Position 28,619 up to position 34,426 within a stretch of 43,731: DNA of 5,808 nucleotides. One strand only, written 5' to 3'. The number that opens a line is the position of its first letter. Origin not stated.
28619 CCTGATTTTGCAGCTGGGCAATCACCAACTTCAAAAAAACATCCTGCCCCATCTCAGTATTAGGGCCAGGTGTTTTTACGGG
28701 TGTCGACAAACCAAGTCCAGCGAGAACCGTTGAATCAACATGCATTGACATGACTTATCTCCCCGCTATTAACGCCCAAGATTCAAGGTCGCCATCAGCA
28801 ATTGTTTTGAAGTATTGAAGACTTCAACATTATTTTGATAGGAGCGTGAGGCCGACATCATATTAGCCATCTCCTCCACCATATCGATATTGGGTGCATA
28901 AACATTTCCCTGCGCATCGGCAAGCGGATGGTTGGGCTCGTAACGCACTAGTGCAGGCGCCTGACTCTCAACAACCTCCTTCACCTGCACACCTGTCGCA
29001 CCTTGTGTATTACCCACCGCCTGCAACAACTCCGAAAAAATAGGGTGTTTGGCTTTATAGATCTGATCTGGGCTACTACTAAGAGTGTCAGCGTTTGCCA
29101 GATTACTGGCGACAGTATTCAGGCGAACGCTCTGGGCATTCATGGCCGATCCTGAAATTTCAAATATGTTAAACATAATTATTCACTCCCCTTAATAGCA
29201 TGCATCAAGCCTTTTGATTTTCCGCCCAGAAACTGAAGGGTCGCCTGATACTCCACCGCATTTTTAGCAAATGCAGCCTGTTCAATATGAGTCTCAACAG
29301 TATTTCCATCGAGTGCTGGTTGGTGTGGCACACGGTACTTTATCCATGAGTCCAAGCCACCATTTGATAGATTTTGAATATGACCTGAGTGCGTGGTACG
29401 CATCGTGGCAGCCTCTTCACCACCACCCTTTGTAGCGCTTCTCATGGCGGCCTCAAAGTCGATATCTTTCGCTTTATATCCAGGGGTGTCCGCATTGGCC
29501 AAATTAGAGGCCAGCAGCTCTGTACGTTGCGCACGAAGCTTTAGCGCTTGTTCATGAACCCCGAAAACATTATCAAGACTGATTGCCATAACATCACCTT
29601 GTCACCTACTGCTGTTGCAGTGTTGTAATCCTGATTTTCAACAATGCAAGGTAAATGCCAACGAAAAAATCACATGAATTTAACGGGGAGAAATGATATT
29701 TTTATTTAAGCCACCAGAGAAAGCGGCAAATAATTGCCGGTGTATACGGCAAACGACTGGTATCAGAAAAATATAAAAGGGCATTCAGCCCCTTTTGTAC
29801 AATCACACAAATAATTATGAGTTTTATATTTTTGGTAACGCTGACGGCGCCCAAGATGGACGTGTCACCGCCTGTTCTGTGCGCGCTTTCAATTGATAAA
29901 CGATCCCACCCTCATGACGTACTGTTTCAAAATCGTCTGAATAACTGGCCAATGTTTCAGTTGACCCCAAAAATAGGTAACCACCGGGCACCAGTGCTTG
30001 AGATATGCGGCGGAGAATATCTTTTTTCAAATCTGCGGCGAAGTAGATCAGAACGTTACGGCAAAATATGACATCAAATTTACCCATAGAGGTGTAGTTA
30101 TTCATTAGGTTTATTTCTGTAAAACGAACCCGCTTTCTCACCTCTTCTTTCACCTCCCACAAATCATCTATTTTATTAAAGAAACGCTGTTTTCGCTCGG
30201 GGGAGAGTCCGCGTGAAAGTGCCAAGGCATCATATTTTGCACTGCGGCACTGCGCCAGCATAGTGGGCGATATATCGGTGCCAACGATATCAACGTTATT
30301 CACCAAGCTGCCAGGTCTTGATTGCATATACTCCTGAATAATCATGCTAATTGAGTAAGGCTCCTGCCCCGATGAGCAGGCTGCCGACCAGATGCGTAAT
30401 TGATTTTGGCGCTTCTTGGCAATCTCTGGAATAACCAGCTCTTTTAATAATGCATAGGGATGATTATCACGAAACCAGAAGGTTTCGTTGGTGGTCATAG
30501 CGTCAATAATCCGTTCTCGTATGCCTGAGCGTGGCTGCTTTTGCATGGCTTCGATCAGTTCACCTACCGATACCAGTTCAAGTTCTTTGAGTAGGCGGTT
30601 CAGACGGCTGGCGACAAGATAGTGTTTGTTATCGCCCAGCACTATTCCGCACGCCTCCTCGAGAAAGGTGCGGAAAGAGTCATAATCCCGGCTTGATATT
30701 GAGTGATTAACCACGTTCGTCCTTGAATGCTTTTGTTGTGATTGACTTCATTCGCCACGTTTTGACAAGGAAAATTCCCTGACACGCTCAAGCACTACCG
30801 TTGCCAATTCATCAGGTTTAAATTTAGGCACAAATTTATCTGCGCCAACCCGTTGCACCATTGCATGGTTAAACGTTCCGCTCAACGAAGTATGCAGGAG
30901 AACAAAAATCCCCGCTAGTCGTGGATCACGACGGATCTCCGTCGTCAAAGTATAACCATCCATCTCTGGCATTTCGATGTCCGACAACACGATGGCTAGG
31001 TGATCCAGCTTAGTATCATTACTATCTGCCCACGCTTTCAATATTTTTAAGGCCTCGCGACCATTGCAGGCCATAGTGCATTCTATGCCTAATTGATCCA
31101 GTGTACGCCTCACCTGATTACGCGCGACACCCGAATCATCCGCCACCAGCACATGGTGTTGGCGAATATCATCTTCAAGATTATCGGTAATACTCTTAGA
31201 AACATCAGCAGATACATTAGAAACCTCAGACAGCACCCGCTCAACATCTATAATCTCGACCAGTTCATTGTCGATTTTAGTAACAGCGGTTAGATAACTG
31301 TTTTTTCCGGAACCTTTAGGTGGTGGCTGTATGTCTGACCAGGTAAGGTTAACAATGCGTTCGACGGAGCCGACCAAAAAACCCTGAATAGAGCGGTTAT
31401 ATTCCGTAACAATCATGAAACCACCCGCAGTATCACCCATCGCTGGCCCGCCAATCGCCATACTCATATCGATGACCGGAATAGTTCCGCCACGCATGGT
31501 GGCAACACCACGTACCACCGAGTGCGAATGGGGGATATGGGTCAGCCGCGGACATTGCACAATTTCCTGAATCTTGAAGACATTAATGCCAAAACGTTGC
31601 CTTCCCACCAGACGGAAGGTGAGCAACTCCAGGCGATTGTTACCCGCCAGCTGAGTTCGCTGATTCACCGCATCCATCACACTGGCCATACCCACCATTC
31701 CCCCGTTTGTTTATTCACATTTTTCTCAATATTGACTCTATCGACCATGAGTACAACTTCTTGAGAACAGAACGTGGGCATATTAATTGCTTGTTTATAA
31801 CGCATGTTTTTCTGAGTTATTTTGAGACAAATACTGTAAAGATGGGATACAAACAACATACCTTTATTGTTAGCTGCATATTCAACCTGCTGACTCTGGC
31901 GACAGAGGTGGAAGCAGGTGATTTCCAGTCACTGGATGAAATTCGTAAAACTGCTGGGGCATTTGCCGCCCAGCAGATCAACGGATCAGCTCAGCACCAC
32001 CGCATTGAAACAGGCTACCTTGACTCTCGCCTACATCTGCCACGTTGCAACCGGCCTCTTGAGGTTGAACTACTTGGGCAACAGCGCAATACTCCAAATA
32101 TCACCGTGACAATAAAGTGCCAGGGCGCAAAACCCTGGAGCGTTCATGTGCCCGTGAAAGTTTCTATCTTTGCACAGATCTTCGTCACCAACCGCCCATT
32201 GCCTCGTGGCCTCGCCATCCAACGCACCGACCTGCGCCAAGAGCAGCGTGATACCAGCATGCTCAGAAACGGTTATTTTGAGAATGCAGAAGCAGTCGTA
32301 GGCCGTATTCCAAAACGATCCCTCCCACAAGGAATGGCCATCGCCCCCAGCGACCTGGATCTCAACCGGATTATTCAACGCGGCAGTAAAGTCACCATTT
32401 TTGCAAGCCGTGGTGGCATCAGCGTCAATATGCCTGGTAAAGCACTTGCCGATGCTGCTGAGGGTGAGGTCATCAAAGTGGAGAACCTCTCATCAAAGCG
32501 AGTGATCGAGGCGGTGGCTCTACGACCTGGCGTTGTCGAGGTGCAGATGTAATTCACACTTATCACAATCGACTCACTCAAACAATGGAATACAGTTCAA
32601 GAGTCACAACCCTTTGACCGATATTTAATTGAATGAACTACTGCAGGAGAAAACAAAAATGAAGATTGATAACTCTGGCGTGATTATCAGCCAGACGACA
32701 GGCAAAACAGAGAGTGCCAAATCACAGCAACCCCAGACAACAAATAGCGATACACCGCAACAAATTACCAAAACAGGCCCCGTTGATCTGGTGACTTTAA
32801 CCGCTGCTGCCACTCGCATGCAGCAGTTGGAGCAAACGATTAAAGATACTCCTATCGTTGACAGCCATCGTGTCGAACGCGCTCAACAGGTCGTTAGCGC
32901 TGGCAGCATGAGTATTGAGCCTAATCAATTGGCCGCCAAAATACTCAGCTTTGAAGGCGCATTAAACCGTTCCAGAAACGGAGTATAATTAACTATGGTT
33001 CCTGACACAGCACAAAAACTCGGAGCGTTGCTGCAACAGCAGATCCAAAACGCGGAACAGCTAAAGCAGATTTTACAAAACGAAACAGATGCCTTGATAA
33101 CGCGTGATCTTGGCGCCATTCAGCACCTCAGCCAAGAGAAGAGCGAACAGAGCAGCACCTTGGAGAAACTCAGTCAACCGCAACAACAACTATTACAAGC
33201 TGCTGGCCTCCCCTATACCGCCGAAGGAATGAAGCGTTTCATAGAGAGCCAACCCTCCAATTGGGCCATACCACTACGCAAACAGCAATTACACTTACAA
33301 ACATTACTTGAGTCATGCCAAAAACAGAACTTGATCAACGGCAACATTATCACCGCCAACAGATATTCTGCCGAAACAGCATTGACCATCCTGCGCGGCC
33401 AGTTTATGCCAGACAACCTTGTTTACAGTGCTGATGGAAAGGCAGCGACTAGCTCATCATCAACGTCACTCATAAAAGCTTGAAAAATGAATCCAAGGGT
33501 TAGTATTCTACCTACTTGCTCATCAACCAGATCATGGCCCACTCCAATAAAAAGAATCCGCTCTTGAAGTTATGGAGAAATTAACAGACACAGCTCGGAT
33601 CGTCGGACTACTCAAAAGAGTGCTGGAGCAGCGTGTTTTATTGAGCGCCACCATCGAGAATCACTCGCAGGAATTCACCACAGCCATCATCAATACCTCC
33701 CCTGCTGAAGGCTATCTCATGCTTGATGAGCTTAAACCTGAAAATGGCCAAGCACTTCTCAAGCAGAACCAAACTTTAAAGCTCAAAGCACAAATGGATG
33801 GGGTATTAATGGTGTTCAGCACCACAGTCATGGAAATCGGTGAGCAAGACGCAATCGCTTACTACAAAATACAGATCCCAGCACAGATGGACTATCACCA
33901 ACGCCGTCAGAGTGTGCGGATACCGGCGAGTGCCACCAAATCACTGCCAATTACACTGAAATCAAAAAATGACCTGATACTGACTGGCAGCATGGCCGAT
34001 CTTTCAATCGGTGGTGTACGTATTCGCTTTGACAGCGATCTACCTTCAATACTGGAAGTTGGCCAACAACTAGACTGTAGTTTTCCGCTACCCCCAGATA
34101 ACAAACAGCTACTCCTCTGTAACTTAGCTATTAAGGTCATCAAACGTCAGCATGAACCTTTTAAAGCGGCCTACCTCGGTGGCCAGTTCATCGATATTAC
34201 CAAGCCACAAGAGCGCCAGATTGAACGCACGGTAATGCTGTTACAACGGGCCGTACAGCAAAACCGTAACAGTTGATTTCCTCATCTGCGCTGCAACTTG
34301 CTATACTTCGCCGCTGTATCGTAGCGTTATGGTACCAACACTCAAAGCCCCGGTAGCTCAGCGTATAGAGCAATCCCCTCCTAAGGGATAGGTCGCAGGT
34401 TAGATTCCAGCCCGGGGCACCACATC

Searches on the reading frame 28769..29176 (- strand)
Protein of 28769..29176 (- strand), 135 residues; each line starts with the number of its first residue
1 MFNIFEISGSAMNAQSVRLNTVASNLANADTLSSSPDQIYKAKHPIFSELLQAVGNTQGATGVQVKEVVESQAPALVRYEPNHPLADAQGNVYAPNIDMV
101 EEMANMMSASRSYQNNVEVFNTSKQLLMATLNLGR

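Call 6: search_protein_families(library=pfam, proteins=[window:28769-29176:-])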
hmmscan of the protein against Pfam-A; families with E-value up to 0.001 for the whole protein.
window:28769-29176:- (135 aa): 2 families
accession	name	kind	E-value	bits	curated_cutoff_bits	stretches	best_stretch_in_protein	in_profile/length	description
PF06429.18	Flg_bbr_C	-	6.2e-13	48.5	23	1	88-133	1-46/46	Flagellar basal body rod FlgEFG protein C-terminal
PF00460.25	Flg_bb_rod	-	6e-09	36.1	20.7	1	6-31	2-27/31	Flagella basal body rod protein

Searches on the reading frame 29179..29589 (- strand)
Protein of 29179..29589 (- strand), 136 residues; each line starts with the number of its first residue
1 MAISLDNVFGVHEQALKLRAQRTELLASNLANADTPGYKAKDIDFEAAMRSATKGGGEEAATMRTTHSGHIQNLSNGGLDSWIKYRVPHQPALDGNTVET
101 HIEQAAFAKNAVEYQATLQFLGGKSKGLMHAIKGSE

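Call 6: search_protein_families(library=pfam, proteins=[window:29179-29589:-])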
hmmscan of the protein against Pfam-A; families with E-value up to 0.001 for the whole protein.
window:29179-29589:- (136 aa): 1 family
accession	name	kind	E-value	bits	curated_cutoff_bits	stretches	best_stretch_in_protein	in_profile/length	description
PF00460.25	Flg_bb_rod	-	3.3e-09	37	20.7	1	11-39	3-31/31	Flagella basal body rod protein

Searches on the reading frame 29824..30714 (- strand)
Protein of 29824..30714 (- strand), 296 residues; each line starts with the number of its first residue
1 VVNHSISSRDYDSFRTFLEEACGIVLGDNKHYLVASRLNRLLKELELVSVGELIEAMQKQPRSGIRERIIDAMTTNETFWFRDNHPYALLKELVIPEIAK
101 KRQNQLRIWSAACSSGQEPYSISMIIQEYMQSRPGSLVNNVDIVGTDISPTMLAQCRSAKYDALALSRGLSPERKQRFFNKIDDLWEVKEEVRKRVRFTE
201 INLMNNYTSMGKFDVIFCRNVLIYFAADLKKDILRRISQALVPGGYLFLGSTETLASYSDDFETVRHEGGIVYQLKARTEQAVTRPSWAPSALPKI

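Call 6: search_protein_families(library=pfam, proteins=[window:29824-30714:-])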
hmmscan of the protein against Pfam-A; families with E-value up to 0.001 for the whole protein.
window:29824-30714:- (296 aa): 7 families
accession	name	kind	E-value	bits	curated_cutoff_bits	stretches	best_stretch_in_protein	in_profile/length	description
PF01739.24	CheR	-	6.9e-57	192.5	27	1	76-267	1-191/195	CheR methyltransferase, SAM binding domain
PF03705.20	CheR_N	-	6.2e-11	42.3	27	1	10-61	2-53/53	CheR methyltransferase, all-alpha domain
PF08242.18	Methyltransf_12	-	6.5e-09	36.8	30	1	139-247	19-98/98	Methyltransferase domain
PF13649.12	Methyltransf_25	-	1.6e-07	32.3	27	0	194-245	46-97/97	Methyltransferase domain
PF08241.18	Methyltransf_11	-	3e-07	31.4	21.2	1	196-249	44-95/95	Methyltransferase domain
PF13847.12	Methyltransf_31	-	4e-06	27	27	0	201-256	63-116/145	Methyltransferase domain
PF13489.12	Methyltransf_23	-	0.0006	20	27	1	142-249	46-116/164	Methyltransferase domain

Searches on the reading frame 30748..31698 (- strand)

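Call 6: search_protein_families(library=pfam, proteins=[window:30748-31698:-])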
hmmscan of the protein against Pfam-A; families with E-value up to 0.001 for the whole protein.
window:30748-31698:- (316 aa): 2 families
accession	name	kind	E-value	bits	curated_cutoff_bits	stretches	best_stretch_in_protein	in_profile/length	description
PF01584.24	CheW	-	5.1e-34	117.3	23.5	1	25-158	2-136/138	CheW-like domain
PF00072.30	Response_reg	-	1e-14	55.1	30.2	1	183-301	1-109/111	Response regulator receiver domain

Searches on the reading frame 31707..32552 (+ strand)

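Call 6: search_protein_families(library=pfam, proteins=[window:31707-32552:+])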
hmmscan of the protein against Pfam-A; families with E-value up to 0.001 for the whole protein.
window:31707-32552:+ (281 aa): 3 families
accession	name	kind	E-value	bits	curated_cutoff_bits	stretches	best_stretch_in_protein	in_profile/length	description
PF13144.11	ChapFlgA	-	6.7e-32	110.5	23.8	1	157-279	2-122/122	Chaperone for flagella basal body P-ring formation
PF17656.6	ChapFlgA_N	-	5.7e-13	49.5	27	1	79-153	1-76/77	FlgA N-terminal domain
PF08666.17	SAF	-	9.7e-10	39.3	21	1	159-217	4-62/63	SAF domain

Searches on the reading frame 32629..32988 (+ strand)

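Call 92: search_protein_families(library=pfam, proteins=[window:32629-32988:+], max_evalue=0.01)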
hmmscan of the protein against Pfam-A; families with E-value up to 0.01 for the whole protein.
window:32629-32988:+ (119 aa): 1 family
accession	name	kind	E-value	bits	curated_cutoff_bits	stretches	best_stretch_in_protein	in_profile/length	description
PF04316.19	FlgM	-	2e-08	34.7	25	1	53-106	1-54/55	Anti-sigma-28 factor, FlgM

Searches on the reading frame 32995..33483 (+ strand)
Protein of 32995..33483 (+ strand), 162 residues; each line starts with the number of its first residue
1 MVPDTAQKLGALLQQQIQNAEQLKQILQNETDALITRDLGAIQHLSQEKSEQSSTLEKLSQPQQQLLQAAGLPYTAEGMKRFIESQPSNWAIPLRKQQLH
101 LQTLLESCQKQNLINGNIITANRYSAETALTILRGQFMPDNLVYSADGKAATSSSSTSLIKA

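Call 92: search_protein_families(library=pfam, proteins=[window:32995-33483:+], max_evalue=0.01)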
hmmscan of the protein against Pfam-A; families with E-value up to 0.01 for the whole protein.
window:32995-33483:+ (162 aa): 1 family
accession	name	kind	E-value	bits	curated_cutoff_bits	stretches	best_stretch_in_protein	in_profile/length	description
PF05130.17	FlgN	-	2.6e-23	83.5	30.5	1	1-151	1-146/147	FlgN protein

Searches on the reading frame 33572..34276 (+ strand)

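Call 6: search_protein_families(library=pfam, proteins=[window:33572-34276:+])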
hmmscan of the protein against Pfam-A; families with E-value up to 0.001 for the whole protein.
window:33572-34276:+ (234 aa): 2 families
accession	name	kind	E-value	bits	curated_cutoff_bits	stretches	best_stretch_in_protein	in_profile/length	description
PF07317.18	PilZN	-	5.6e-16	58.8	23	1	5-106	4-105/107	Flagellar regulator YcgR, PilZN domain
PF07238.19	PilZ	-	2e-13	51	22.5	1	110-221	1-100/102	PilZ domain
